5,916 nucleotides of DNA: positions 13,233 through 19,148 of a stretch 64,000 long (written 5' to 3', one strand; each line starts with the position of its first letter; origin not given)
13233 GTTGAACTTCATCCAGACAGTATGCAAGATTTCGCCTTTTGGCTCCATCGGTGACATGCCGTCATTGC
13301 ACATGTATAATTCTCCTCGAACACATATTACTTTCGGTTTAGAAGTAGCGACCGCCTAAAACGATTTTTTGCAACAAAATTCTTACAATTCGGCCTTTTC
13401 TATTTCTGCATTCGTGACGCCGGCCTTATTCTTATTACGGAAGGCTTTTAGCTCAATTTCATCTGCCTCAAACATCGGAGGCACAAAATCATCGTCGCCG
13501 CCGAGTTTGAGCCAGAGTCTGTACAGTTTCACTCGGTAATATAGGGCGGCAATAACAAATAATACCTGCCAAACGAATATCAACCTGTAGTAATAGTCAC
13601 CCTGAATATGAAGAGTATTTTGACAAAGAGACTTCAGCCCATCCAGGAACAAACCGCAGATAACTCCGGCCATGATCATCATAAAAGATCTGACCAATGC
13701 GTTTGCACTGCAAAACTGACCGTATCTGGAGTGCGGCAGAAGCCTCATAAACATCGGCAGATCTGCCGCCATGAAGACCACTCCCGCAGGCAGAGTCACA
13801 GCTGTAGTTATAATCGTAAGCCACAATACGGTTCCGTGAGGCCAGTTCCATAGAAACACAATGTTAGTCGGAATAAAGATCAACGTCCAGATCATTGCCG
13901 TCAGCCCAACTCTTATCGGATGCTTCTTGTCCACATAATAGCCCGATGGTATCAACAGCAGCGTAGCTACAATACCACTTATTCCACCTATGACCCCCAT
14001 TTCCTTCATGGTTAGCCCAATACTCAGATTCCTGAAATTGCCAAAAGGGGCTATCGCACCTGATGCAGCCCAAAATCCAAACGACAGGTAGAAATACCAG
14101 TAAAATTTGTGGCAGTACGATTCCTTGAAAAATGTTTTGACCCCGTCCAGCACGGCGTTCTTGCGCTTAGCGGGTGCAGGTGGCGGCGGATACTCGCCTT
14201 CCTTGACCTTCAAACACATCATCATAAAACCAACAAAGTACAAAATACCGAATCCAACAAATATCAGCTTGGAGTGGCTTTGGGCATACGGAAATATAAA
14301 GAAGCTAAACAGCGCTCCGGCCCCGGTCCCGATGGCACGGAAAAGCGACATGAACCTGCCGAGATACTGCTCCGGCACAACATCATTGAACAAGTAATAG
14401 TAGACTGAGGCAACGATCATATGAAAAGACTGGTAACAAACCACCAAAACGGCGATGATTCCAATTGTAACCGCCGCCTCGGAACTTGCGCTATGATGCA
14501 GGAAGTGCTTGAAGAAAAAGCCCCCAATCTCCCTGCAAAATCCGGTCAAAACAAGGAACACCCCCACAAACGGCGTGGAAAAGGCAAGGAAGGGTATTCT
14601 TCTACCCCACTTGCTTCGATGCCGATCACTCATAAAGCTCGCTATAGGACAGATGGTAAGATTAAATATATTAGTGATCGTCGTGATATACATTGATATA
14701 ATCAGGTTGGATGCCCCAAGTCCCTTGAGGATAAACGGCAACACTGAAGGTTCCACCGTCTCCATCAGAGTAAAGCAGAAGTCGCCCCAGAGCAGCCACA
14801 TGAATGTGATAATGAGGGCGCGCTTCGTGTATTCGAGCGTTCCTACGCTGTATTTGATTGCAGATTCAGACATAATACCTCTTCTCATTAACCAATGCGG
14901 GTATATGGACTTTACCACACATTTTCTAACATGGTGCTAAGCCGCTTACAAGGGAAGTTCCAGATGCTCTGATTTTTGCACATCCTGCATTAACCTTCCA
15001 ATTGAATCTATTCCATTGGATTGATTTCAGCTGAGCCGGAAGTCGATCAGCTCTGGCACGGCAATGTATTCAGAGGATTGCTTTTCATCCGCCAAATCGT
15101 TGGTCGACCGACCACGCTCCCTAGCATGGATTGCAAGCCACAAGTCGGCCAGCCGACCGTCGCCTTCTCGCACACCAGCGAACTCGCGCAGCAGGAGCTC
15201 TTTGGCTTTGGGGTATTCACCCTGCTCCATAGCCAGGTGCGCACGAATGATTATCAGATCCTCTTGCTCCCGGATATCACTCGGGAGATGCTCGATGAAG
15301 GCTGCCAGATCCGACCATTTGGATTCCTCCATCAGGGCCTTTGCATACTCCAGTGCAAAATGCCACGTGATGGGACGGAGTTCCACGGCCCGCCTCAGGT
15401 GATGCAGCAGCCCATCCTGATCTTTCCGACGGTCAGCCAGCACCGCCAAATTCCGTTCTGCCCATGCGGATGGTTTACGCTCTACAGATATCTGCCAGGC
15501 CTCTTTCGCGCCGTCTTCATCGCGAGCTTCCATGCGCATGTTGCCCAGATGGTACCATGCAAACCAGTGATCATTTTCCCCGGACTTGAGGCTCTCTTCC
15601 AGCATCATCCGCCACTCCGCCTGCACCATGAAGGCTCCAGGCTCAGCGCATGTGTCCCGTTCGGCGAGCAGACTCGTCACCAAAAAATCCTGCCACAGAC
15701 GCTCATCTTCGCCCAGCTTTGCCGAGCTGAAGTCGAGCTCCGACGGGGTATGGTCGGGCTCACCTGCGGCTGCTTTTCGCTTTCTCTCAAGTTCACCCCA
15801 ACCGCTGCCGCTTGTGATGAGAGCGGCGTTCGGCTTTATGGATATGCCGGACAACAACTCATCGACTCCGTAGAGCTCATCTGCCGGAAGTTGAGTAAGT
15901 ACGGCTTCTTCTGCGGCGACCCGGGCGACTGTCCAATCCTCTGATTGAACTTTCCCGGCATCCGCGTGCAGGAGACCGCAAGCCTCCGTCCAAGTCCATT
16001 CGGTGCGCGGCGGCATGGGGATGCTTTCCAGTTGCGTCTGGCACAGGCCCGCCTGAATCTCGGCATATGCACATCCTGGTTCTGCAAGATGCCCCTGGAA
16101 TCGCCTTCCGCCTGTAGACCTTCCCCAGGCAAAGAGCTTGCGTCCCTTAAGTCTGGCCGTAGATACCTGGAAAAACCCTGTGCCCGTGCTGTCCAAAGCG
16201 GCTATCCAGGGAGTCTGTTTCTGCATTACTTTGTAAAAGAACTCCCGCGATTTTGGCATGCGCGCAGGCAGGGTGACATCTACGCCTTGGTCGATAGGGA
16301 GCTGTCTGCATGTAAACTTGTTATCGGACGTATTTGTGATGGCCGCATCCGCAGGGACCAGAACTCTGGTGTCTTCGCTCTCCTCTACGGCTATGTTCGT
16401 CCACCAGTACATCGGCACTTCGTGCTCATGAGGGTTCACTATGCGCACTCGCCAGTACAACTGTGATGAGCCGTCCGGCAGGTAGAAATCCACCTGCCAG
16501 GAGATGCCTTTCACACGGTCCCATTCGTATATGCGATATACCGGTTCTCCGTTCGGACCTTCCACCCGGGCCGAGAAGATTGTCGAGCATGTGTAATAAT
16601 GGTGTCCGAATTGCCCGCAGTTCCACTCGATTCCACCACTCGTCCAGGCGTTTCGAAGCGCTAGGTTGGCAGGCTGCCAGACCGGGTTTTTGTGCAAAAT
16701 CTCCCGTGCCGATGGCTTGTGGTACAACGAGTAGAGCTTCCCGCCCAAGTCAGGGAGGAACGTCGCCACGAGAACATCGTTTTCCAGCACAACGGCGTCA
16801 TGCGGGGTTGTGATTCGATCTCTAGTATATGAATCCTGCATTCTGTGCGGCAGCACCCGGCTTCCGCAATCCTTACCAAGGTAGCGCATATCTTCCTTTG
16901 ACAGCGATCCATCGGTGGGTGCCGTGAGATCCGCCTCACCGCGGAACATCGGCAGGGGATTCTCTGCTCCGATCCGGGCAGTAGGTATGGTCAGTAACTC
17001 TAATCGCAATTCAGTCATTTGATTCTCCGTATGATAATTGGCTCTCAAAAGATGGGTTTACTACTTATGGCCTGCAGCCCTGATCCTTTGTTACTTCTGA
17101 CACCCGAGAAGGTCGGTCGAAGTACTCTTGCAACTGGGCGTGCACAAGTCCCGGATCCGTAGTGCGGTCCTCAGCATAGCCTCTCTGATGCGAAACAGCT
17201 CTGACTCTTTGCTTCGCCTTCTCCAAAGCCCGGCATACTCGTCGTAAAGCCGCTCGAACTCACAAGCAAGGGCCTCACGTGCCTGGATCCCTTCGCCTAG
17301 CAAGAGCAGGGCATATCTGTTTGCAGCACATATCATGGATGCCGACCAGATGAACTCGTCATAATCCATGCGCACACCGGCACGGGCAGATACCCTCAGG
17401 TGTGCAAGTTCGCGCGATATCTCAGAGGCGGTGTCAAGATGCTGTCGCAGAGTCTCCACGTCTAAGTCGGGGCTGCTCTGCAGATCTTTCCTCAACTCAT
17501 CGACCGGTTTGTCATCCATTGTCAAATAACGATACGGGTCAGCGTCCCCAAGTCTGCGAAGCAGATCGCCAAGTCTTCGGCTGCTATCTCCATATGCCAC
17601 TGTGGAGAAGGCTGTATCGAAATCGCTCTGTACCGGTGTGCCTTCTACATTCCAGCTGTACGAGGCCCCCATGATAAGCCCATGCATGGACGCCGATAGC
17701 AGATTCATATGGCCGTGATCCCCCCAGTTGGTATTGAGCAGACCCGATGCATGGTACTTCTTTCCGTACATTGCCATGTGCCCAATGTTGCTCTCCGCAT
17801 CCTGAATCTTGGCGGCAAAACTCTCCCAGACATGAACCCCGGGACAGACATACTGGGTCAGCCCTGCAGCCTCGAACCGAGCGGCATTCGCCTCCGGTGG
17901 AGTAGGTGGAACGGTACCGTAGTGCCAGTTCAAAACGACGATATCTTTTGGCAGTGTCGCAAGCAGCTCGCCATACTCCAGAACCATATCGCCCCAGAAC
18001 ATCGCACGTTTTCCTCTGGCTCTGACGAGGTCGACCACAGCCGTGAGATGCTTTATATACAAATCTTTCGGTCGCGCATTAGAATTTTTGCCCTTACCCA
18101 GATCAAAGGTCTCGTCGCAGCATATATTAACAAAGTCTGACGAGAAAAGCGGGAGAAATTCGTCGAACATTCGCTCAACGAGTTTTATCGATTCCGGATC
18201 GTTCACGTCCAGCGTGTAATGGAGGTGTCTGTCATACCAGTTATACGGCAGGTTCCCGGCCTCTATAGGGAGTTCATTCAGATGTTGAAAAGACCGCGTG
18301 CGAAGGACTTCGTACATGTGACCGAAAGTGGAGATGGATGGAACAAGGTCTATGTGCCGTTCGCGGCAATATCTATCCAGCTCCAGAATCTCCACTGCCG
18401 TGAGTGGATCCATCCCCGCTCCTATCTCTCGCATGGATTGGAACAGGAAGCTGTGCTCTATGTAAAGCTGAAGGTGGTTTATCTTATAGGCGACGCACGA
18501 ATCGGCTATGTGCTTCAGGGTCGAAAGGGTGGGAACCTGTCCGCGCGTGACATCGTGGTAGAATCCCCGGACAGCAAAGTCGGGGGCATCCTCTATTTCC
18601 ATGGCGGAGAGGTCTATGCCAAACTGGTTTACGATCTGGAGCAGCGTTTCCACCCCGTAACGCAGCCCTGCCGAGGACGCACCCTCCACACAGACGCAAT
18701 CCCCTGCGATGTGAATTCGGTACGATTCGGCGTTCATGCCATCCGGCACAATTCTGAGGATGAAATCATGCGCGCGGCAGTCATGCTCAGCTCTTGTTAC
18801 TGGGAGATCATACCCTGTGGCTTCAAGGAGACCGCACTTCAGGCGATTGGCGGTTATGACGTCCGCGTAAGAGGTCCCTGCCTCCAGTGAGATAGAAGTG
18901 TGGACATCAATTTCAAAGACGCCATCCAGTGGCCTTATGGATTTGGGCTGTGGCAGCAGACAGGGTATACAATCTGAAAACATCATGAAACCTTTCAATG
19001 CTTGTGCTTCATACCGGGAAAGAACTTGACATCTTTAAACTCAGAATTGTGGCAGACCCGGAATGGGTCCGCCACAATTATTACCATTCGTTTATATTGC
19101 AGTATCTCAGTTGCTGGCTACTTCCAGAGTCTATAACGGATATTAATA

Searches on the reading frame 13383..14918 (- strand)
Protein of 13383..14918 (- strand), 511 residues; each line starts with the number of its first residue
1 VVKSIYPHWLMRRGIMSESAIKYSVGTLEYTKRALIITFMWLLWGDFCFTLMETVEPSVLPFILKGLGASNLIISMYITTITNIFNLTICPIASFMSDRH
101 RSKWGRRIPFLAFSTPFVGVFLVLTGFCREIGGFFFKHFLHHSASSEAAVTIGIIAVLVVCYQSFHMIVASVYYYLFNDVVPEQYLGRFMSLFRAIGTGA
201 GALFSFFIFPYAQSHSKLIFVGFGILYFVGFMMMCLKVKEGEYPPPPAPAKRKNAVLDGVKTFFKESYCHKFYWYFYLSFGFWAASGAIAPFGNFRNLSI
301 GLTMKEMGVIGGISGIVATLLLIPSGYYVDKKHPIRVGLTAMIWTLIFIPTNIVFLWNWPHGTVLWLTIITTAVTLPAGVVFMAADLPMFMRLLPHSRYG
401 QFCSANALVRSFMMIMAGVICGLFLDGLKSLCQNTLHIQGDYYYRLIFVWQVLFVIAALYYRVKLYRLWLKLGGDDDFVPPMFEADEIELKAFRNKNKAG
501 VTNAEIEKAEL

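Call 80: search_protein_families(library=pfam, proteins=[window:13383-14918:-], max_evalue=0.00001)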
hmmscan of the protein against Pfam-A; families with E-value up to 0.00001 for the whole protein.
window:13383-14918:- (511 aa): 2 families
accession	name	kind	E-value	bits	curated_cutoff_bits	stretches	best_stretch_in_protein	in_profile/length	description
PF07690.21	MFS_1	-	3.2e-15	56.4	33.4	1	47-417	6-346/347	Major Facilitator Superfamily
PF13347.12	MFS_2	-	7.5e-11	41.7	27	1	59-384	20-337/427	MFS/sugar transport protein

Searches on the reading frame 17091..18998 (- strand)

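Call 80: search_protein_families(library=pfam, proteins=[window:17091-18998:-], max_evalue=0.00001)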
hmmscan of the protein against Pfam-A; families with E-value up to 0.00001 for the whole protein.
window:17091-18998:- (635 aa): 2 families
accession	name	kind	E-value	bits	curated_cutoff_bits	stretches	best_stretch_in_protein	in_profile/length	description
PF02838.20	Glyco_hydro_20b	-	3.4e-17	63.8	26.1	1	14-138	4-124/124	Glycosyl hydrolase family 20, domain 2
PF00728.28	Glyco_hydro_20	-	7.4e-11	42.4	22.3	1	141-360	1-241/348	Glycosyl hydrolase family 20, catalytic domain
